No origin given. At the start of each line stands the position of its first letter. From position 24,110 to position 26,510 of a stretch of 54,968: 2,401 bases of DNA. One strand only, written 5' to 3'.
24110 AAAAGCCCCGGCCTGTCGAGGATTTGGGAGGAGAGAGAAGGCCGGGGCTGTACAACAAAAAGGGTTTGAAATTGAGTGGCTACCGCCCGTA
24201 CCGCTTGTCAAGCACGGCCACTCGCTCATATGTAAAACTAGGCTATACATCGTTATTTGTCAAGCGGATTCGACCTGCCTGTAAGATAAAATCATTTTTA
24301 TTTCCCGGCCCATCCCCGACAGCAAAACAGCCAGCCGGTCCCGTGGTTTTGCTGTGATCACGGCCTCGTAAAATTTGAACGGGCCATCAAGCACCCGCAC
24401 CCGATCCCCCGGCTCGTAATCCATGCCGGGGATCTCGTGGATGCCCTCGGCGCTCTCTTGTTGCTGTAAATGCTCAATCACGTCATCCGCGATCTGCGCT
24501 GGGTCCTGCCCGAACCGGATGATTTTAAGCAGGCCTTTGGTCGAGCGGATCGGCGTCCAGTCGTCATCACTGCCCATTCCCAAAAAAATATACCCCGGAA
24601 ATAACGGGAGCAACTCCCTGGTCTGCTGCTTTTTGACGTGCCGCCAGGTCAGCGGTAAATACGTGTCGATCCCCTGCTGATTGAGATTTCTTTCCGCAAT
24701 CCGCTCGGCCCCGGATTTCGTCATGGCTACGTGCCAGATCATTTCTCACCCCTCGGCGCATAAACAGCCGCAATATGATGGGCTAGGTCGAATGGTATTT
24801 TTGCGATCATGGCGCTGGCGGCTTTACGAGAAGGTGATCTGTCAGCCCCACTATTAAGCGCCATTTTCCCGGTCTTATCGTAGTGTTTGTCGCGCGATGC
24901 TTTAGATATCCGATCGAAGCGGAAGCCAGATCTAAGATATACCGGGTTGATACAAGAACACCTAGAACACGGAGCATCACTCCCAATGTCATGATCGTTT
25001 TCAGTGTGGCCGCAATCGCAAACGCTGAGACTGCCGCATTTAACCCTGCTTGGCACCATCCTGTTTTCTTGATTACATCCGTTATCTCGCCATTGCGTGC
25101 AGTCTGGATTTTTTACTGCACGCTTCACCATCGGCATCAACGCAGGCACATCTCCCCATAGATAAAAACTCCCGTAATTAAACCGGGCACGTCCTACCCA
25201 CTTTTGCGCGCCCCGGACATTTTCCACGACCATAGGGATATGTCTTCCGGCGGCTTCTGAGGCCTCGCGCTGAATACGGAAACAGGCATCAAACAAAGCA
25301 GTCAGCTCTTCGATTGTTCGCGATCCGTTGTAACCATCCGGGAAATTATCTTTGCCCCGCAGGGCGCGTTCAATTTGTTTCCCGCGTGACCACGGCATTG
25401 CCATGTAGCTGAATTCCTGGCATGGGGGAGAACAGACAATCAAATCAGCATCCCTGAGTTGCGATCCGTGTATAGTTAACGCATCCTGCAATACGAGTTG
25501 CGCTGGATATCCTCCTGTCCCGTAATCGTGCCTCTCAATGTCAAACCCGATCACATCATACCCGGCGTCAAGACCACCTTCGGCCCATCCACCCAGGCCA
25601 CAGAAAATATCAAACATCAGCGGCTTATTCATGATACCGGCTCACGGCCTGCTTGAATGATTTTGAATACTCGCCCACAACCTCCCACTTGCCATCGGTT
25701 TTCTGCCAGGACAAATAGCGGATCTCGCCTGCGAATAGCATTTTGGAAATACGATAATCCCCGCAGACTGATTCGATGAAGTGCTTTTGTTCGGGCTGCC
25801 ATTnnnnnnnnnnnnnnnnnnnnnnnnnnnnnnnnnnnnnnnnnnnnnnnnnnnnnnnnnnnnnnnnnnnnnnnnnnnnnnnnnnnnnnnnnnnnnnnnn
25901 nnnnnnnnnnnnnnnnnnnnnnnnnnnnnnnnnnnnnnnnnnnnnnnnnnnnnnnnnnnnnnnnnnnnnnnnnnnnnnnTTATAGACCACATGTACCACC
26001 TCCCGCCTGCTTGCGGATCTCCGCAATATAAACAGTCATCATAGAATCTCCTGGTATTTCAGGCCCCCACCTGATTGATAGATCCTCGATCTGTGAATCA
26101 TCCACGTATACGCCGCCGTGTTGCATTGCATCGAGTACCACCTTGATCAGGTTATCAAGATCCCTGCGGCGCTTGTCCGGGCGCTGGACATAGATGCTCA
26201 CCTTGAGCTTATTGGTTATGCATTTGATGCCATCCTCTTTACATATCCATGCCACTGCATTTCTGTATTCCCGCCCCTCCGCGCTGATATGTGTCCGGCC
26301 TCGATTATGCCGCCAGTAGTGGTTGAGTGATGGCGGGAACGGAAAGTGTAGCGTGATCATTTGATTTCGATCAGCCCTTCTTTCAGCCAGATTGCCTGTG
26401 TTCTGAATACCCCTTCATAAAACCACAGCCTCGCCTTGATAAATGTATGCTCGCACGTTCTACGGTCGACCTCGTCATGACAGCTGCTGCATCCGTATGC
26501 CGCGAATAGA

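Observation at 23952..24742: Phage RfaH/NusG paralog followed by an ops-like site and two tandem terminators, facing a 37.6-kb late block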

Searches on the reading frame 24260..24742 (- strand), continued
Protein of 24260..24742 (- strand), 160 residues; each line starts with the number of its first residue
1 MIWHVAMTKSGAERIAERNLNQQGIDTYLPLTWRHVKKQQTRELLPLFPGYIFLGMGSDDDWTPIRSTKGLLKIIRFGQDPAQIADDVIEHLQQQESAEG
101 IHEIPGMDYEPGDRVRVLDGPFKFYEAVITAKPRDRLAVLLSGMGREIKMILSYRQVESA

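Call 70: search_protein_families(library=phrogs, proteins=[L131:6670-7170:+, L155:9922-11424:+, L156:6196-7890:+, L157:4051-5472:+, L169:1694-3568:+, L172:5232-5750:+, L172:5755-7410:+, L173:7375-10005:+, L141:7015-8457:+, L156:5762-6193:+], max_evalue=0.00001)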
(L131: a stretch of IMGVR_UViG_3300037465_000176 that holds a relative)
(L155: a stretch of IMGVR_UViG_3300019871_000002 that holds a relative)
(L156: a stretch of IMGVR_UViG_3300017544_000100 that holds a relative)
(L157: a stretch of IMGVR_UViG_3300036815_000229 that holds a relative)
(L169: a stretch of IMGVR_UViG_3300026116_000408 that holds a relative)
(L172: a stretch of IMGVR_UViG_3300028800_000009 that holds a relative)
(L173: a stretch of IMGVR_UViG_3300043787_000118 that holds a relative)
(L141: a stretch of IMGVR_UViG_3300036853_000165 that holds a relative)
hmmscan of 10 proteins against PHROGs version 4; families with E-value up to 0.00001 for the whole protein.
L131:6670-7170:+ (167 aa): 2 families
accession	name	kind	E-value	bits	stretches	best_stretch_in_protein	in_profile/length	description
phrog_309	-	head and packaging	1.4e-51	177.4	1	3-150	122-271/319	terminase small subunit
phrog_23444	-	head and packaging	2.1e-07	32.1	1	41-135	4-105/126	terminase small subunit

L155:9922-11424:+ (501 aa): 6 families
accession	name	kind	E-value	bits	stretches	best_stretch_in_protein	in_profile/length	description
phrog_38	-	head and packaging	5.8e-69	234.6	1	27-483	268-702/760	terminase large subunit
phrog_4758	-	head and packaging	1.3e-38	133.8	1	28-239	22-221/243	terminase large subunit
phrog_979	-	head and packaging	9.6e-31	108.1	1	307-483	411-598/642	terminase large subunit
phrog_12171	-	head and packaging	7.2e-21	75.4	1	397-483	8-94/110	terminase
phrog_30251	-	head and packaging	1.2e-16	61.2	1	68-367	55-339/799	terminase large subunit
phrog_5573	-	head and packaging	8.3e-15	55.9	1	274-487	27-237/250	terminase large subunit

L156:6196-7890:+ (565 aa): 2 families
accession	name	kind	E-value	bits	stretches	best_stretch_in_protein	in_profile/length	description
phrog_2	-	head and packaging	2.5e-22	80.5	1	23-541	230-584/807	terminase large subunit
phrog_5989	-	head and packaging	2.7e-13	50.8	1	58-226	124-266/347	terminase large subunit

L157:4051-5472:+ (474 aa): 18 families
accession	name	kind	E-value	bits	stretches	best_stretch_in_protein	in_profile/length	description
phrog_498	-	other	5.8e-112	376.3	1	59-469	29-447/633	DNA methyltransferase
phrog_620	-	DNA, RNA and nucleotide metabolism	3.7e-52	178.6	1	62-203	6-146/217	ParB-like partition protein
phrog_15396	-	DNA, RNA and nucleotide metabolism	3.4e-50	172.2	1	63-197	2-136/258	ParB-like partition nuclease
phrog_67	-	other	1.6e-31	111.1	1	222-453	121-354/743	DNA methyltransferase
phrog_8071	-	DNA, RNA and nucleotide metabolism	2.6e-30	106.9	1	63-256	5-203/389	ParB-like partition protein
phrog_930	-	DNA, RNA and nucleotide metabolism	5.1e-28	99.4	1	64-194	6-135/223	ParB-like partition protein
phrog_940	-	DNA, RNA and nucleotide metabolism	2e-22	81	1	65-183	6-122/388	nuclease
phrog_723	-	DNA, RNA and nucleotide metabolism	2.9e-19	70.7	1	61-209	9-162/223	ParB-like partition protein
phrog_9353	-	unknown function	3.2e-19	70.8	1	76-196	22-142/245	-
phrog_3008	-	other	6.6e-18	65.9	1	373-467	141-236/244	DNA methyltransferase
phrog_21315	-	unknown function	2e-12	47.8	0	84-150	28-93/415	-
phrog_18056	-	DNA, RNA and nucleotide metabolism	3.8e-12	46.8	1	67-153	5-90/387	ParB-like partition nuclease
phrog_23085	-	unknown function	7.2e-12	46.1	1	375-468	38-131/138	-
phrog_4715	-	DNA, RNA and nucleotide metabolism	7.6e-11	42.1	1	68-154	150-240/630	ParB-like partition protein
phrog_5475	-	unknown function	4.1e-10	40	1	67-154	5-88/458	-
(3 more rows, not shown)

L169:1694-3568:+ (625 aa): 2 families
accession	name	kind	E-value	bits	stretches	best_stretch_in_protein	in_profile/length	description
phrog_2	-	head and packaging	3.5e-18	66.7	1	132-612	261-591/807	terminase large subunit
phrog_5989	-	head and packaging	6.8e-10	39.6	1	113-344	124-317/347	terminase large subunit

L172:5232-5750:+ (173 aa): 0 families

L172:5755-7410:+ (552 aa): 0 families

L173:7375-10005:+ (877 aa): 8 families
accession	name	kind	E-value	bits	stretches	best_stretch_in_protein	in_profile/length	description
phrog_3717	-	head and packaging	1.3e-48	166.8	1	469-691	37-269/277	terminase large subunit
phrog_2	-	head and packaging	2.4e-40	140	1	461-849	275-597/807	terminase large subunit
phrog_6672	-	head and packaging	7.5e-34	117.4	1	736-838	30-133/145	terminase large subunit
phrog_5653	-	head and packaging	1.5e-29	104.1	1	653-839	6-185/199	terminase large subunit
phrog_19299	-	head and packaging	3.9e-17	62.9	1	106-476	27-393/702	terminase large subunit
phrog_36964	-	head and packaging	1.9e-10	40.4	1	218-400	186-358/890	terminase large subunit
phrog_34449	-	unknown function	1e-07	32.7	0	107-180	56-131/241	-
phrog_15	-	head and packaging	1.7e-07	30.9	1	108-358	76-311/1330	terminase large subunit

L141:7015-8457:+ (481 aa): 3 families
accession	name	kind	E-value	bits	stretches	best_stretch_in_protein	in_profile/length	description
phrog_2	-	head and packaging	6e-35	122.2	1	11-451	260-600/807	terminase large subunit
phrog_979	-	head and packaging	1.1e-30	108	1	15-247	150-410/642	terminase large subunit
phrog_9526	-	head and packaging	2.9e-11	44.3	1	16-169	8-167/280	terminase large subunit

L156:5762-6193:+ (144 aa): 1 family
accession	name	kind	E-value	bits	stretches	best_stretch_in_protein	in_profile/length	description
phrog_11043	-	unknown function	5.5e-18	65.8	1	34-105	17-88/105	-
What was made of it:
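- On ops element: In relatives it directly precedes terminase genes (call 70).
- Terminase genes follow on the same strand in L131, L155, L156, L169, L173 and L141 (call 70). In relatives the ops-like site lies at the head of the terminase or lysis genes on the same strand, with nothing in between (call 70).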

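Call 81: get_annotated_region(hit=H5, flank=3500)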
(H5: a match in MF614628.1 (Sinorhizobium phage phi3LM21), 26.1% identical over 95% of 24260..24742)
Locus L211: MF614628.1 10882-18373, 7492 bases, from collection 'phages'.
description: Sinorhizobium phage phi3LM21, complete genome.
organism: Sinorhizobium phage phi3LM21 (NCBI taxid 2029634)
taxonomy: Viruses; Duplodnaviria; Heunggongvirae; Uroviricota; Caudoviricetes
host: Sinorhizobium sp. LM21; source: -; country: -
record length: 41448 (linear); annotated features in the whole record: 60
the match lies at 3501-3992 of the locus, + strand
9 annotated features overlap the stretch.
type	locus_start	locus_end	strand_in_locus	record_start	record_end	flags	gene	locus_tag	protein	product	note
CDS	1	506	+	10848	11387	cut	-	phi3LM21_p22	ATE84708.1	hypothetical protein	-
CDS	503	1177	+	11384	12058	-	-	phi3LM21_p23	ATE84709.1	DNA polymerase A domain-containing protein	-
CDS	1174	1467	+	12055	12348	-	-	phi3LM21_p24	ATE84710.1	hypothetical protein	-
CDS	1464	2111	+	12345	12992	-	-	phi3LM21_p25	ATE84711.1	hypothetical protein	-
CDS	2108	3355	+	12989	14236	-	-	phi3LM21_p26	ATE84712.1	helix-turn-helix domain-containing protein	putative replication initiation protein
CDS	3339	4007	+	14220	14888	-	-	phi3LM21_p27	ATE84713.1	transcription antitermination protein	transcription antitermination protein NusG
CDS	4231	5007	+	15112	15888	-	-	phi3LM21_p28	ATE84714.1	hypothetical protein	-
CDS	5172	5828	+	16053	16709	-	-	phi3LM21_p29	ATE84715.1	terminase small subunit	-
CDS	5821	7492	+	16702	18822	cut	-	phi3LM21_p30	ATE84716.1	terminase large subunit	-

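Call 87: find_related_loci(query=window:24263-24742:-, collection=metagenome_contigs, flank=8000)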
Query window:24263-24742:- (160 aa) in metagenome_contigs; peptide patterns used: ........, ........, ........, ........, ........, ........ (x = any residue, [..] = any of these).
88 stretches matched a pattern, but none encodes a relative of the query by tblastn (E <= 1e-3).
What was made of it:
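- Tried and rejected: The single-protein scan of metagenome contigs found none (call 87).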

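Call 90: search_protein_families(library=phrogs, proteins=[L002:2178-2600:+, L002:2603-2875:+, L002:2919-3317:+, L002:1552-1758:+, L131:4829-5725:+, L131:3062-4396:+, L002:898-1062:-], max_evalue=0.001)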
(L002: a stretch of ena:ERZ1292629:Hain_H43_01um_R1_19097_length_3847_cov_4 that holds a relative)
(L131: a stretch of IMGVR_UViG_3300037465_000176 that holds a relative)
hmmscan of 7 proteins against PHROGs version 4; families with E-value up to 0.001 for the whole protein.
L002:2178-2600:+ (141 aa): 3 families
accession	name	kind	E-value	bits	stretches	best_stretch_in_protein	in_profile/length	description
phrog_465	-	lysis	1e-36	127.8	1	2-137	61-165/292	endolysin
phrog_1768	-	lysis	2.4e-08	33.1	1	12-105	945-1036/1577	endolysin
phrog_5115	-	moron, auxiliary metabolic gene and host takeover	0.00053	20.3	1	14-97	36-111/283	ferredoxin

L002:2603-2875:+ (91 aa): 0 families

L002:2919-3317:+ (133 aa): 0 families

L002:1552-1758:+ (69 aa): 0 families

L131:4829-5725:+ (299 aa): 0 families

L131:3062-4396:+ (445 aa): 3 families
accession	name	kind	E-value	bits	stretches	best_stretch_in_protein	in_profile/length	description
phrog_506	-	integration and excision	1e-27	98.3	1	71-413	7-313/403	transposase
phrog_13964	-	integration and excision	1.2e-07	32.6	1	72-292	3-201/237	transposase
phrog_12300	-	integration and excision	3.3e-05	24.2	1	242-412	35-189/286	transposase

L002:898-1062:- (54 aa): 0 families

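Call 98: search_protein_families(library=phrogs, proteins=[window:24263-24742:-], max_evalue=0.01)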
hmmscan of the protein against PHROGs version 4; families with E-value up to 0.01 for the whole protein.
window:24263-24742:- (160 aa): 2 families
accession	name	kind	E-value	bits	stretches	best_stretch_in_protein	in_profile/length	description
phrog_6386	-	transcription regulation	7.8e-19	69.1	1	2-158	14-177/179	transcription antiterminator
phrog_25909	-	transcription regulation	1.3e-09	39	1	12-96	46-134/220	transcription antiterminator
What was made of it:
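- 24260..24742 (-): NusG/RfaH-family specialised paralog (160 aa). It is the last gene of the PR-like early operon and occupies the slot of lambda Q. PHROG 6386 'transcription antiterminator' (call 98).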

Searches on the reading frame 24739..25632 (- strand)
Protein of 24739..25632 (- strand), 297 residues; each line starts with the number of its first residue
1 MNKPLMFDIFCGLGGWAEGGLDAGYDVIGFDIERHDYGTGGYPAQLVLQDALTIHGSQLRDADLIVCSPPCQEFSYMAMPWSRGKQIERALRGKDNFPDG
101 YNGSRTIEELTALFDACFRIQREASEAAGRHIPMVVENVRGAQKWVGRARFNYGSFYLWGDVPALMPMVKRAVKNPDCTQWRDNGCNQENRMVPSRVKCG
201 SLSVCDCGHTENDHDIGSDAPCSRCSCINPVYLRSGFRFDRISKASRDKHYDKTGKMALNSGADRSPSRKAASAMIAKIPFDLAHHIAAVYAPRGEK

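Call 5: search_protein_families(library=pfam, proteins=[window:24739-25632:-], max_evalue=0.01)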
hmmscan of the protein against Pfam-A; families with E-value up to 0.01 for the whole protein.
window:24739-25632:- (297 aa): 1 family
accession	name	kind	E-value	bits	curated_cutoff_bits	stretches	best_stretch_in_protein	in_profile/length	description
PF00145.23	DNA_methylase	-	0.00012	22.1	22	1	6-77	3-77/324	C-5 cytosine-specific DNA methylase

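Call 51: search_protein_families(library=phrogs, proteins=[window:24739-25632:-], max_evalue=0.001)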
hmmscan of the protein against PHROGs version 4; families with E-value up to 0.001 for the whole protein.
window:24739-25632:- (297 aa): 4 families
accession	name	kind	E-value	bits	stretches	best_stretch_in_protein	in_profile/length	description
phrog_363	-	other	2.1e-12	47.8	1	2-76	52-130/327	DNA methyltransferase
phrog_116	-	other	4.4e-06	26.3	1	1-145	205-328/779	DNA methyltransferase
phrog_757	-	other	5.1e-06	26.7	1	2-138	13-127/247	DNA methyltransferase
phrog_5999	-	other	7.2e-06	27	1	6-76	5-83/109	DNA methyltransferase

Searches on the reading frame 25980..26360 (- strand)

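Call 5: search_protein_families(library=pfam, proteins=[window:25980-26360:-], max_evalue=0.01)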
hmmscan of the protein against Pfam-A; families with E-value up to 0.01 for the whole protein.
window:25980-26360:- (126 aa): 1 family
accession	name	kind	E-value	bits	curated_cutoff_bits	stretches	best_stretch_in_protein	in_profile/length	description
PF05866.16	RusA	-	6.9e-20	72.3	22.8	1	7-97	1-110/124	Endodeoxyribonuclease RusA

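Call 51: search_protein_families(library=phrogs, proteins=[window:25980-26360:-], max_evalue=0.001)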
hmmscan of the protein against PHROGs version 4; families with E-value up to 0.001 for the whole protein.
window:25980-26360:- (126 aa): 5 families
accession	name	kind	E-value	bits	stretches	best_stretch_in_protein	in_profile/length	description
phrog_34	-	DNA, RNA and nucleotide metabolism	7.6e-41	141.5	1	1-120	74-199/259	RusA-like Holliday junction resolvase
phrog_1532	-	unknown function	3.3e-20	72.6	1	49-120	7-77/80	-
phrog_140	-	DNA, RNA and nucleotide metabolism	1.3e-11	45.6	1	21-100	60-157/219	RusA-like Holliday junction resolvase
phrog_1682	-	DNA, RNA and nucleotide metabolism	6.7e-09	36.5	1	9-97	37-128/387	RusA-like Holliday junction resolvase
phrog_11573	-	unknown function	1.5e-06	29.5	1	9-97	9-92/110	-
